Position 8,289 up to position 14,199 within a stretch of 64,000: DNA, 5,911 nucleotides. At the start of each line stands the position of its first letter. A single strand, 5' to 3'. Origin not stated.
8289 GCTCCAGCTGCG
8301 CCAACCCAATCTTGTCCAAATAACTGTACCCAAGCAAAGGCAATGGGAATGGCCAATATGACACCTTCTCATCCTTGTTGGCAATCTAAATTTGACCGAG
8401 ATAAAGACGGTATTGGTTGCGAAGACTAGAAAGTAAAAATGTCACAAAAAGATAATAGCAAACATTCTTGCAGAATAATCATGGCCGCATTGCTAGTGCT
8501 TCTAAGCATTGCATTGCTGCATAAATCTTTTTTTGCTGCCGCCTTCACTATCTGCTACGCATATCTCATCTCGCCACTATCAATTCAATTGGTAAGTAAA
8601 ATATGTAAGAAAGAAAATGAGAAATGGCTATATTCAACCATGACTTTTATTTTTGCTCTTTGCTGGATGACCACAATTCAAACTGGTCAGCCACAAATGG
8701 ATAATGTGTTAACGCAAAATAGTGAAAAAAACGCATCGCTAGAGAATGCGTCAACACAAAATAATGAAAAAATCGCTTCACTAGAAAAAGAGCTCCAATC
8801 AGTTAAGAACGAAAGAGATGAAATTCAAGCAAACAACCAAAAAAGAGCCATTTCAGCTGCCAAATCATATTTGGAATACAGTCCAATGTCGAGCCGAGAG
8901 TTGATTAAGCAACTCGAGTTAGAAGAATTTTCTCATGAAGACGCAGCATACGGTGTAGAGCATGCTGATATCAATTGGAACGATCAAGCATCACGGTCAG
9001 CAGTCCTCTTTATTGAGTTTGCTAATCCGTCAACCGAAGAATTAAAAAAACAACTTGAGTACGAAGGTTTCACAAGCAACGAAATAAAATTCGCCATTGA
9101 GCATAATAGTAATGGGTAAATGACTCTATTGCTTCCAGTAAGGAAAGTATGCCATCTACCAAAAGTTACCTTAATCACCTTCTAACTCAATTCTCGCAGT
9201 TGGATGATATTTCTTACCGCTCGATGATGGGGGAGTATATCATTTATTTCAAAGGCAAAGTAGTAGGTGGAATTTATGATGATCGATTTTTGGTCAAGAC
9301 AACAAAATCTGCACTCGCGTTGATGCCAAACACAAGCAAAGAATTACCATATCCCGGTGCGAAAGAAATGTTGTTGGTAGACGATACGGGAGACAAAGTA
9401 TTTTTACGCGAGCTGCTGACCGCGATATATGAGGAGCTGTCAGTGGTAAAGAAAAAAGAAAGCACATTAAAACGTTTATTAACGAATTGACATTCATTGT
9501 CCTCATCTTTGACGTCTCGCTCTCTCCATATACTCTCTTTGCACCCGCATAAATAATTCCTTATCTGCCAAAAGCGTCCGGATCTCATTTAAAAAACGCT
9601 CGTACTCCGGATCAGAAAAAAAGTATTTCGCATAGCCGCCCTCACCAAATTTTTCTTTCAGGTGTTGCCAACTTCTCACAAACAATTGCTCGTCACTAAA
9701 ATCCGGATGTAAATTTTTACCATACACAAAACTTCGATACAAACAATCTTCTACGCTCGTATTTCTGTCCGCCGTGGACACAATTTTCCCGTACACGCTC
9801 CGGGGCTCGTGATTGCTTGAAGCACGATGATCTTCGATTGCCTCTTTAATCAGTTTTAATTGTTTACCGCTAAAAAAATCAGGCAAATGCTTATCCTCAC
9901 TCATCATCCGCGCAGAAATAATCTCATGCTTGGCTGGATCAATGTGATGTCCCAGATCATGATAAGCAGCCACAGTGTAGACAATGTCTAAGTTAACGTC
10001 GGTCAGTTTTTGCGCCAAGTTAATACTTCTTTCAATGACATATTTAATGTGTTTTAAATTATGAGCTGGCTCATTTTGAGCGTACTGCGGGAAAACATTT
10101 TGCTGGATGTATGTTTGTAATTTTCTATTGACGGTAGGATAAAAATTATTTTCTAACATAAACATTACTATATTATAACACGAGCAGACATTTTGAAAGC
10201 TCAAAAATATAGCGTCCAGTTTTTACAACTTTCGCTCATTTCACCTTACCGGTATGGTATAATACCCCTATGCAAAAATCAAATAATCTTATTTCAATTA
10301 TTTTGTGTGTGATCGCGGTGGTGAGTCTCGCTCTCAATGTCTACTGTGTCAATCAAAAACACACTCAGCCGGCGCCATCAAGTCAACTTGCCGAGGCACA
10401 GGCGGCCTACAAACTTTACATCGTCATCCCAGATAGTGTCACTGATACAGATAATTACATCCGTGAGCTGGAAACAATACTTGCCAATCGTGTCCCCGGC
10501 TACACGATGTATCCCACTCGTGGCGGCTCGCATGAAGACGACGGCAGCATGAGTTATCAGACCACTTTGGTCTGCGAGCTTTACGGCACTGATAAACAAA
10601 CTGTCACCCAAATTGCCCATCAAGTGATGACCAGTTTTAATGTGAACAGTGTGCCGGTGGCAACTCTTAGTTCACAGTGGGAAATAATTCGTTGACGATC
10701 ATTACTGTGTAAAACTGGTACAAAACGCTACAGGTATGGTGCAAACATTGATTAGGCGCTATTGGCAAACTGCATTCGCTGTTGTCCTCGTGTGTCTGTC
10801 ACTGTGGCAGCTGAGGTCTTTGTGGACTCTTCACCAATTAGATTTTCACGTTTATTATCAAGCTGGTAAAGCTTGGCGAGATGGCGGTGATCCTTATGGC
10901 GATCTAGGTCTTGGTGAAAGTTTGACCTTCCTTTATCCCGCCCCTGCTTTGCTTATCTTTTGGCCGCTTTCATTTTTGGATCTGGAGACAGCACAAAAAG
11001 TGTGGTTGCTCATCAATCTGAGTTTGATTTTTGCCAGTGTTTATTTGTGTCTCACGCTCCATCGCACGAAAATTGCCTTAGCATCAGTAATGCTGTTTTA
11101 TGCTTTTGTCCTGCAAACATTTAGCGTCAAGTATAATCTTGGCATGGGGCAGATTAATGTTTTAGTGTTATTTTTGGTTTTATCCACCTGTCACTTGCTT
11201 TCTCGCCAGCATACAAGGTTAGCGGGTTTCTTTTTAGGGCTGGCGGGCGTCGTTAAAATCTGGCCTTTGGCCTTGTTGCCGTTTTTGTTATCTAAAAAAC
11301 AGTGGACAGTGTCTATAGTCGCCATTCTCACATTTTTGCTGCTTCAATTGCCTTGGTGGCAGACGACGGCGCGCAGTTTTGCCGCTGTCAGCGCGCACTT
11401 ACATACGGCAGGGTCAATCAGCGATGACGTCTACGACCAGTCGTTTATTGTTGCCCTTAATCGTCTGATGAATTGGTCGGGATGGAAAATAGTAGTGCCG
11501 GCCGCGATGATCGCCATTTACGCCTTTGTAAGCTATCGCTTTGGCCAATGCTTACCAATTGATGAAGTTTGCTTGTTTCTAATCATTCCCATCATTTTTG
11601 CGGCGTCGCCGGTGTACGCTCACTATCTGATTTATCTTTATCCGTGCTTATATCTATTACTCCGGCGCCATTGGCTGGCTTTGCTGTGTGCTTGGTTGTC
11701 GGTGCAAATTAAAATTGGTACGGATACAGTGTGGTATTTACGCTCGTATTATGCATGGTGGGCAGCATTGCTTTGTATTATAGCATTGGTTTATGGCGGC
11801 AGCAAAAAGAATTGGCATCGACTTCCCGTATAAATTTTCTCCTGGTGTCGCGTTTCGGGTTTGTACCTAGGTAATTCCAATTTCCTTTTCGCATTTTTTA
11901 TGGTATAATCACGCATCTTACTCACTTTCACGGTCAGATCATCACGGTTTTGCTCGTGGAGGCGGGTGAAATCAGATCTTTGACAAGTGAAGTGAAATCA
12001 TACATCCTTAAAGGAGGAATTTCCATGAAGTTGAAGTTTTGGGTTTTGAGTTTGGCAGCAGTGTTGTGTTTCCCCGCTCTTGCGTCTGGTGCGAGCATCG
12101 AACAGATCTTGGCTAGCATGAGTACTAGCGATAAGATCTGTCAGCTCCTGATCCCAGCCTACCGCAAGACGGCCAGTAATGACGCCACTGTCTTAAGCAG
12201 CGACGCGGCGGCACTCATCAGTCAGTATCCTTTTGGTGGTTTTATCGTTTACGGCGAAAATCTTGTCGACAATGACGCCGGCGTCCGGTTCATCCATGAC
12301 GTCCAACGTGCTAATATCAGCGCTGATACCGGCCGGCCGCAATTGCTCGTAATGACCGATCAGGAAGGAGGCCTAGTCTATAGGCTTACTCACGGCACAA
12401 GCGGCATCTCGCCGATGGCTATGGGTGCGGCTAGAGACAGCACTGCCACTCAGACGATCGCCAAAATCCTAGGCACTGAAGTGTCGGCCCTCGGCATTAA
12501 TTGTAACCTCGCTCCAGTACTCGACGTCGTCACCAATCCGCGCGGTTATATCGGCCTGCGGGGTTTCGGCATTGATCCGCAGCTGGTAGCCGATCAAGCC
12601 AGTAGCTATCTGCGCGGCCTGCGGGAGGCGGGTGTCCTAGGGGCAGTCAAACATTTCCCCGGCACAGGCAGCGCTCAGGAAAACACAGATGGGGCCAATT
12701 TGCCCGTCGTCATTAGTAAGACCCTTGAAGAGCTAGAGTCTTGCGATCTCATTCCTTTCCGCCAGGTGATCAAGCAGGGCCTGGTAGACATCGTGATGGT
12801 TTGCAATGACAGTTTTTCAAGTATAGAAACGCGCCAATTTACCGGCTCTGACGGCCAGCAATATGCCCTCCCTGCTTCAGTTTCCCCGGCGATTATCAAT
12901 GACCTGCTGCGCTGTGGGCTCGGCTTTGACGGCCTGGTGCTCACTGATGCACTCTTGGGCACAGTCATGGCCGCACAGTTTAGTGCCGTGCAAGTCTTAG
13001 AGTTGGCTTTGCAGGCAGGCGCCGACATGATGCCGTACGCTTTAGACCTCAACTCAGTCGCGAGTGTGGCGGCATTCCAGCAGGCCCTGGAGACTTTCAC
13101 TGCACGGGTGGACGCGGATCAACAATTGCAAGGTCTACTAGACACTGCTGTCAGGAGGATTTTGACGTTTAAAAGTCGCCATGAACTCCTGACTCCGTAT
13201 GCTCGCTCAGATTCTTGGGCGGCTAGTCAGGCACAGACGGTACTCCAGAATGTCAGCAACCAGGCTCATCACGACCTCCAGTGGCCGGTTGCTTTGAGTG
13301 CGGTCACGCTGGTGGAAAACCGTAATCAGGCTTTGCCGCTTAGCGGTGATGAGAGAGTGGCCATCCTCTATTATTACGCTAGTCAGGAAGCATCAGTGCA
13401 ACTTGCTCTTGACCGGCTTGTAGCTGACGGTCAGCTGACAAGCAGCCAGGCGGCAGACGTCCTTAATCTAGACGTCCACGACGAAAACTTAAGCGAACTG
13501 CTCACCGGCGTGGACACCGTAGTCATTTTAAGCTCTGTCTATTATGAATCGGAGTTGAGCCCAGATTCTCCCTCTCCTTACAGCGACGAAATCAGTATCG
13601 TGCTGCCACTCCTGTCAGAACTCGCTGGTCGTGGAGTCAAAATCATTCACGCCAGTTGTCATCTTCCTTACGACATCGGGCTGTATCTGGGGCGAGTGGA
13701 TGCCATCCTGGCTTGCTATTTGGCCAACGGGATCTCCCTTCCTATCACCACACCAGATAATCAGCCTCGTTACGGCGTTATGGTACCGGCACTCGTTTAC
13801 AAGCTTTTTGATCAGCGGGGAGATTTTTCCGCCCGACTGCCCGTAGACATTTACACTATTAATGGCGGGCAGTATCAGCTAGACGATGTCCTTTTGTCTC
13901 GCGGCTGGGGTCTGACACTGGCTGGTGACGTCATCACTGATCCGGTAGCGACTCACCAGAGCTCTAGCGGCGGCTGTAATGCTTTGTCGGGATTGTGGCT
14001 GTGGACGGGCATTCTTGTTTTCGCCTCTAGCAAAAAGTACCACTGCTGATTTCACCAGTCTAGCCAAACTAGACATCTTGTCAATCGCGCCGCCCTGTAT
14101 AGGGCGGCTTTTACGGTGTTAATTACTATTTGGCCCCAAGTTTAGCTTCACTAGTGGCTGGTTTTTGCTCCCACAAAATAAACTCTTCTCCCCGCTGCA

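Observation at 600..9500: AT-rich accessory island packed with nucleases and anti-phage-type genes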

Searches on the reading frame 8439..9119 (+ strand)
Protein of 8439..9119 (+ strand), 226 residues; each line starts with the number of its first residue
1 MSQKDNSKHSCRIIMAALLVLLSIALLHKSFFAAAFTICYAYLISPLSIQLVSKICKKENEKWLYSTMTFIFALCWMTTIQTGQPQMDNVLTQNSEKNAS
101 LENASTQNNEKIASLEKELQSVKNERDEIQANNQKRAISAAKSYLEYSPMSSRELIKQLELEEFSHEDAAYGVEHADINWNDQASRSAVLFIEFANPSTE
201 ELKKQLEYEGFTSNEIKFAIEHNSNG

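Call 5: search_protein_families(library=pfam, proteins=[window:8439-9119:+], max_evalue=0.01)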
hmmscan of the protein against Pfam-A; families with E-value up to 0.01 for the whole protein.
window:8439-9119:+ (226 aa): 2 families
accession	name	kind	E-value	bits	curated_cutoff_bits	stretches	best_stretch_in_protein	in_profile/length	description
PF07553.16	Lipoprotein_Ltp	-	6.5e-19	68.3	23.2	2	134-175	3-47/48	Host cell surface-exposed lipoprotein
PF21982.2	RecX_HTH1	-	0.00088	19.6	26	0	137-170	1-34/40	RecX, first three-helix domain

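Call 6: search_protein_families(library=padloc, proteins=[window:8439-9119:+], max_evalue=0.01)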
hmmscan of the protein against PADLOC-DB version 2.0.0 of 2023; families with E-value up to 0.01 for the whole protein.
window:8439-9119:+ (226 aa): 2 families
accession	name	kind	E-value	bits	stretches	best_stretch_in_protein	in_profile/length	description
PDLC03864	LmuB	-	0.00078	16.1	1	73-169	237-334/657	-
PDLC04981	PDC-S26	-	0.00088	16.7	1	18-125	138-240/358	-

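Call 54: find_related_loci(query=window:8439-9119:+, collection=viral_contigs, flank=5000)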
Query window:8439-9119:+ (226 aa) in viral_contigs; peptide patterns used: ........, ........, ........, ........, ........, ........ (x = any residue, [..] = any of these).
3 stretches matched a pattern, but none encodes a relative of the query by tblastn (E <= 1e-3).

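Call 56: search_dna_similar(query=window:8439-9119:+, collection=phages, mode=protein, max_rows=12, max_evalue=0.001)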
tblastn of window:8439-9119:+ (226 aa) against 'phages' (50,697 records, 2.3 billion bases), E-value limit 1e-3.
Records with a match: 107; places in all: 107; records where one place covers at least 80% of the query: 1.
Best place of each record, by identity: <60% 107.
By first word of the organism name: Gordonia 89; Streptococcus 6; Bacteriophage 4; Enterococcus 2; Listeria 2; Staphylococcus 1; Acinetobacter 1; Corynebacterium 1; Lactobacillus 1.
By host as written in the record: Gordonia terrae 3612 69; Gordonia terrae NRRL B-16283 9; Gordonia terrae CAG3 7; - 4; Enterococcus faecalis 2; Gordonia terrae strain CON34 2; Listeria monocytogenes 2; Gordonia rubripertincta NRRL B-16540 2; and 10 more.
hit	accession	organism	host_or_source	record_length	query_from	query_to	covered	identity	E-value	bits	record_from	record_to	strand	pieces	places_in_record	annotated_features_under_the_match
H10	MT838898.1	Bacteriophage sp.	human fecal samples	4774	78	224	65%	38.0%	2e-16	129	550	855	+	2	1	record has no annotation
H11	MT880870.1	Staphylococcus phage PhiSepi-HH1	Staphylococcus epidermidis HD21-2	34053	36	222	83%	27.4%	2e-6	54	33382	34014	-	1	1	hypothetical protein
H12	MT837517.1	Bacteriophage sp.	human fecal samples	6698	133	224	41%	42.4%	8e-16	81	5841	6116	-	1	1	record has no annotation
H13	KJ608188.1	Enterococcus phage EFC-1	Enterococcus faecalis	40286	141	222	36%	45.1%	9e-12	70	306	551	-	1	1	lipoprotein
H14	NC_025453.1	Enterococcus phage EFC-1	Enterococcus faecalis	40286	141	222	36%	45.1%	9e-12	70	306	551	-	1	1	lipoprotein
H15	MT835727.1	Bacteriophage sp.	human fecal samples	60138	133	222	40%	40.8%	1e-5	99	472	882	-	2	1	record has no annotation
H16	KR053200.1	Gordonia phage GTE6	Gordonia terrae strain CON34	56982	127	212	38%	42.2%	1e-12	72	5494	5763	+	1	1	hypothetical protein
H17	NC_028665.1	Gordonia phage GTE6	Gordonia terrae strain CON34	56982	127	212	38%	42.2%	1e-12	72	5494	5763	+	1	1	lipoprotein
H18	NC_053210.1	Gordonia phage Dexdert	Gordonia terrae 3612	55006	127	212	38%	42.2%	1e-12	72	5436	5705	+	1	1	12: lipoprotein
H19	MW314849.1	Gordonia phage Dexdert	Gordonia terrae 3612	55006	127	212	38%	42.2%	1e-12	72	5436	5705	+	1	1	12: lipoprotein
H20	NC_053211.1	Gordonia phage Tiamoceli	Gordonia terrae 3612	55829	127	212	38%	42.2%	2e-12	72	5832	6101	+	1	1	12: lipoprotein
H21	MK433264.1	Gordonia phage Tiamoceli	Gordonia terrae 3612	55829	127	212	38%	42.2%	2e-12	72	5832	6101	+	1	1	12: lipoprotein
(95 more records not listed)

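Call 67: search_protein_families(library=ncbifam, proteins=[window:8439-9119:+], max_evalue=0.01)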
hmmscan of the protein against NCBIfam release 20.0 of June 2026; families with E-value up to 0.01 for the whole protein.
window:8439-9119:+ (226 aa): 1 family
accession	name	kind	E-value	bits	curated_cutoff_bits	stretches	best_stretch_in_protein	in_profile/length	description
NF001419.0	PRK00293.1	subfamily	0.006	15.2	330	1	14-125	369-476/574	protein-disulfide reductase DsbD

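Call 68: search_protein_families(library=phrogs, proteins=[window:8439-9119:+], max_evalue=0.001)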
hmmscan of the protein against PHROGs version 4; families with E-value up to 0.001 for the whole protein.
window:8439-9119:+ (226 aa): 4 families
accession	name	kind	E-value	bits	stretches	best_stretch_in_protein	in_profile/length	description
phrog_4980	-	moron, auxiliary metabolic gene and host takeover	6.1e-28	98.9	1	57-222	20-178/181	superinfection exclusion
phrog_15667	-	moron, auxiliary metabolic gene and host takeover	6.4e-20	72.9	1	91-222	70-203/208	superinfection exclusion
phrog_13294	-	other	2e-15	57.9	1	139-221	210-292/294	lipoprotein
phrog_9828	-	unknown function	0.00043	20.9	1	18-140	15-129/240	-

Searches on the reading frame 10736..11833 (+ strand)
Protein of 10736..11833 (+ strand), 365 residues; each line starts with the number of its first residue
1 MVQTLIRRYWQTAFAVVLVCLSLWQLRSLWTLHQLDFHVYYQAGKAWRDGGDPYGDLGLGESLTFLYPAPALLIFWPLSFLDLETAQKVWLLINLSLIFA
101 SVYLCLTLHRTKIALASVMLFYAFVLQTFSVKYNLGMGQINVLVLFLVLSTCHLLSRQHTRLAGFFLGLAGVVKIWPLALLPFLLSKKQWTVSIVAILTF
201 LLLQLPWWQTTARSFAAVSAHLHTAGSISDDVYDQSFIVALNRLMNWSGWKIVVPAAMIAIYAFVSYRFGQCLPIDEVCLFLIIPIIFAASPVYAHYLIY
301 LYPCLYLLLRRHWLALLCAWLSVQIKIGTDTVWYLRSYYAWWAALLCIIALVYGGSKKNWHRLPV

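Call 11: find_encoding_contigs(protein=window:10736-11833:+, flank=10000, max_places=10)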
Protein window:10736-11833:+ (365 aa): no gene with exactly this product is on record in the collection.

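Call 13: search_protein_families(library=pfam, proteins=[window:10736-11833:+], max_evalue=0.001)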
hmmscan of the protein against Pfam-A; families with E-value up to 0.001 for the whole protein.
window:10736-11833:+ (365 aa): 1 family
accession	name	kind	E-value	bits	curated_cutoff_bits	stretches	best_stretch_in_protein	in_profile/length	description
PF09594.16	GT87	-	1.9e-25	90.4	25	1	65-274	1-218/237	Glycosyltransferase family 87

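Call 15: find_homologous_proteins(query=window:10736-11833:+)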
Query window:10736-11833:+ (365 aa): 5 proteins with E <= 0.001 among 6108 candidates.
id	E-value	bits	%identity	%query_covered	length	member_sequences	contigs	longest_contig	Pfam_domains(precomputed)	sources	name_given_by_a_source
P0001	7.1e-219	745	92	100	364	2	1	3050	PF09594.17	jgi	-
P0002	5.3e-163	561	70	96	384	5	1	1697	PF09594.17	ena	-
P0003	1.9e-38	151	35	75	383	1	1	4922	PF09594.17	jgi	jgi:alpha-1,2-mannosyltransferase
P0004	1.0e-16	79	31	57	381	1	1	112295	PF09594.17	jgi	jgi:hypothetical protein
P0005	3.2e-8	51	24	82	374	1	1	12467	PF09594.17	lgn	-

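Call 16: find_encoding_contigs(protein=P0001, flank=10000)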
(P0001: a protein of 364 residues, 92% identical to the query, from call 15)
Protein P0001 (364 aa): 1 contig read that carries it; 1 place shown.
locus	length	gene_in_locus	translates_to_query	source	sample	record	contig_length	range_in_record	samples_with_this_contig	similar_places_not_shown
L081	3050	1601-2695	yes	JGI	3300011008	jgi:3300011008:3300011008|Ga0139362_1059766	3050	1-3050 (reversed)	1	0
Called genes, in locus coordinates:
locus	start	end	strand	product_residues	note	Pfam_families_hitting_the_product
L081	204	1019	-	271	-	PF01966:HD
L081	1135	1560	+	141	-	-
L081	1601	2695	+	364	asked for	PF09594:GT87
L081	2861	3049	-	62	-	?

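Call 17: find_encoding_contigs(protein=P0004, flank=10000)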
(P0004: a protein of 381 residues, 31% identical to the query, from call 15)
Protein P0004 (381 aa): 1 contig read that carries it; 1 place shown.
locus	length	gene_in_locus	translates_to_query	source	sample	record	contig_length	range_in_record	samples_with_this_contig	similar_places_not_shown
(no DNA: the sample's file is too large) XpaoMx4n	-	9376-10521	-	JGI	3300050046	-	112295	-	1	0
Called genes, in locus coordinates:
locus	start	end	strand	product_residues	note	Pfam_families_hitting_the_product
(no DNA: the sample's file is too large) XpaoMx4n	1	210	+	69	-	?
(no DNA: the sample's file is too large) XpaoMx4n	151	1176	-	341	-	-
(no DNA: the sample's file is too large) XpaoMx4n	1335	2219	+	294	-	PF00881:Nitroreductase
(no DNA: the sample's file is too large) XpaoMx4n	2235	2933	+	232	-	PF00173:Cyt-b5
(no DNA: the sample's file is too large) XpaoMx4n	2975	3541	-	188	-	PF00561:Abhydrolase_1 (weak), PF06821:Ser_hydrolase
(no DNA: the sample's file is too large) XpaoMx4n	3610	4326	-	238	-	PF00702:Hydrolase, PF08645:PNK3P (weak), PF13419:HAD_2 (weak), PF13242:Hydrolase_like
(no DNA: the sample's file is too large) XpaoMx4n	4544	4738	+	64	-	-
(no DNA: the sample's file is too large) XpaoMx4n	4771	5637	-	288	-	PF00106:adh_short, PF23441:SDR (weak), PF01370:Epimerase (weak), PF08659:KR, PF13561:adh_short_C2, PF16363:GDP_Man_Dehyd (weak)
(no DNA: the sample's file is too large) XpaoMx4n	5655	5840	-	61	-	PF20106:DUF6496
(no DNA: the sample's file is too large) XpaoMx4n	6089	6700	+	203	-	PF02589:LUD_dom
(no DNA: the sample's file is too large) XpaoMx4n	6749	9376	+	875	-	PF01624:MutS_I, PF05188:MutS_II, PF05192:MutS_III, PF05190:MutS_IV, PF00488:MutS_V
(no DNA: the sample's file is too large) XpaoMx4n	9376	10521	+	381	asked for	PF09594:GT87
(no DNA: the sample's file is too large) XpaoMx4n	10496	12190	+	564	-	PF02518:HATPase_c, PF13589:HATPase_c_3, PF01119:DNA_mis_repair, PF08676:MutL_C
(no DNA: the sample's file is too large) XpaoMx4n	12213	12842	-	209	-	PF00657:Lipase_GDSL, PF13472:Lipase_GDSL_2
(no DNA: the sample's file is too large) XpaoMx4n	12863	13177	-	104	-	PF13560:HTH_31, PF12844:HTH_19 (faint), PF01381:HTH_3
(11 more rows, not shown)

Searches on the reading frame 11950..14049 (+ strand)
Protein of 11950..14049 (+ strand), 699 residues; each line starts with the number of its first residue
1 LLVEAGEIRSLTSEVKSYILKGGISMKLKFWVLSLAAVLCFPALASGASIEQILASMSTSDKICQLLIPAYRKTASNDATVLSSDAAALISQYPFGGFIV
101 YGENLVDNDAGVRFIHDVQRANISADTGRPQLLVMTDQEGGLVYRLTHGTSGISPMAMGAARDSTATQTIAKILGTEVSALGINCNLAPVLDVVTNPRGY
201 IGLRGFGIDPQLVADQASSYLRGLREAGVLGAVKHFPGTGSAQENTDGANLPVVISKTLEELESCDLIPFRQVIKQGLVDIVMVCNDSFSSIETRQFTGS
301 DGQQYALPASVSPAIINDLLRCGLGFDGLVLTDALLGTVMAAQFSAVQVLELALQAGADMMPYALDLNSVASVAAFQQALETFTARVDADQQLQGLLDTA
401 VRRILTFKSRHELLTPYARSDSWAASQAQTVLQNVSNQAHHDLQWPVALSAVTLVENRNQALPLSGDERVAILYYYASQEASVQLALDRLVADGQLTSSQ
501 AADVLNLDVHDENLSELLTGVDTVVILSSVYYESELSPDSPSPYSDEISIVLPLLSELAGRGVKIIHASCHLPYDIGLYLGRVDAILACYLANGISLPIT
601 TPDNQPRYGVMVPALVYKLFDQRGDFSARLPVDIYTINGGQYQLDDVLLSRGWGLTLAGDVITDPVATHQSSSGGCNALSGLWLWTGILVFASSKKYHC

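Call 13: search_protein_families(library=pfam, proteins=[window:11950-14049:+], max_evalue=0.001)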
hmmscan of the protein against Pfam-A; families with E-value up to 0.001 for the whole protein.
window:11950-14049:+ (699 aa): 1 family
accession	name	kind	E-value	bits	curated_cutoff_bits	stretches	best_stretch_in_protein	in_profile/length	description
PF00933.27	Glyco_hydro_3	-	4.3e-56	191.1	27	1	60-406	3-315/316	Glycosyl hydrolase family 3 N terminal domain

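Call 14: find_related_loci(query=window:11950-14049:+, collection=genome_contigs, flank=10000)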
Query window:11950-14049:+ (699 aa) in genome_contigs; peptide patterns used: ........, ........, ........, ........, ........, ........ (x = any residue, [..] = any of these).
246 stretches matched a pattern; 219 encode a relative of the query (tblastn E <= 1e-3); the best 80 are kept; 80 distinct loci.
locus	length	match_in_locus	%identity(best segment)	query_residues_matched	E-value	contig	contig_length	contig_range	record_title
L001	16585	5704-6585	35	90-408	2e-37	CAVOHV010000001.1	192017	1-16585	MAG: uncultured Solirubrobacterales bacterium isolate MFD10007.bin.1.118 genome assembly, contig: contig_10347, whole ge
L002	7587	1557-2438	34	90-408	3e-35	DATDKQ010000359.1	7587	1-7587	MAG TPA_asm: Solirubrobacterales bacterium isolate SMAG_U362 k141_1698414, whole genome shotgun sequence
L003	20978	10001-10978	32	50-410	4e-34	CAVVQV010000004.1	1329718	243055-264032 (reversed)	MAG: uncultured Actinomycetota bacterium isolate MFD02581.bin.3.448 genome assembly, contig: contig_25547, whole genome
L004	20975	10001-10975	34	57-416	6e-34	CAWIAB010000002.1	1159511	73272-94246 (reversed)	MAG: uncultured Actinomycetota bacterium isolate MFD09368.bin.2.45 genome assembly, contig: contig_1543, whole genome sh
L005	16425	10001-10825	34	72-361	2e-33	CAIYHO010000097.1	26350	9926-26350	MAG: uncultured Chloroflexi bacterium isolate KTt_bin-0728 genome assembly, contig: bin-0728:097/308, whole genome shotg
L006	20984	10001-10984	30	56-409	3e-33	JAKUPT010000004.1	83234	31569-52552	MAG: Bdellovibrionales bacterium isolate ALOHA_A2.5_10 A2.5-Bdellovibrionales-1_4, whole genome shotgun sequence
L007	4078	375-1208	34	113-412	2e-33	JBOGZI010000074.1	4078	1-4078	MAG: Solirubrobacterales bacterium isolate M3-S_metawrap_bin.254 k127_1900703, whole genome shotgun sequence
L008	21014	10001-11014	32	42-414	9e-33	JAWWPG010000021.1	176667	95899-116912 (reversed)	MAG: Nocardioidaceae bacterium isolate BP_365 scaffold_2225133, whole genome shotgun sequence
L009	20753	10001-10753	37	95-361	2e-32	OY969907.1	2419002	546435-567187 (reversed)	MAG: uncultured Acidimicrobiaceae bacterium isolate MFD00082.bin.c.3 genome assembly, chromosome: 1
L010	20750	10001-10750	37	97-363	2e-31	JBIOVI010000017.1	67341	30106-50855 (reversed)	MAG: Solirubrobacterales bacterium isolate MAG112 k127_1697956, whole genome shotgun sequence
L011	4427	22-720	35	90-337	9e-31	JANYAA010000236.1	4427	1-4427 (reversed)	MAG: Chloroflexi bacterium isolate GL140_5_metabat_147_sub GL140_5_k141_1874563, whole genome shotgun sequence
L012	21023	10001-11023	33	90-445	2e-30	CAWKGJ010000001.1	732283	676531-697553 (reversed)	MAG: uncultured Solirubrobacterales bacterium isolate MFD04850.bin.2.307 genome assembly, contig: contig_14689, whole ge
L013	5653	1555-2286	33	78-335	2e-30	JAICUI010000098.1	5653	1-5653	MAG: Chloroflexota bacterium isolate GZL_ISSM_2_bin.72 k141_1609284_length_5653_cov_13.9661, whole genome shotgun sequen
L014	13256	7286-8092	34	90-372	3e-30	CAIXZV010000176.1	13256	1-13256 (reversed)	MAG: uncultured Chloroflexi bacterium isolate Umea1p4_bin-051 genome assembly, contig: bin-051:176/638, whole genome sho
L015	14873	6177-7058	35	97-416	7e-30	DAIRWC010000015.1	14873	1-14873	MAG TPA_asm: Solirubrobacterales bacterium isolate CTOTU41414 NODE_211_length_14873_cov_3.944189, whole genome shotgun s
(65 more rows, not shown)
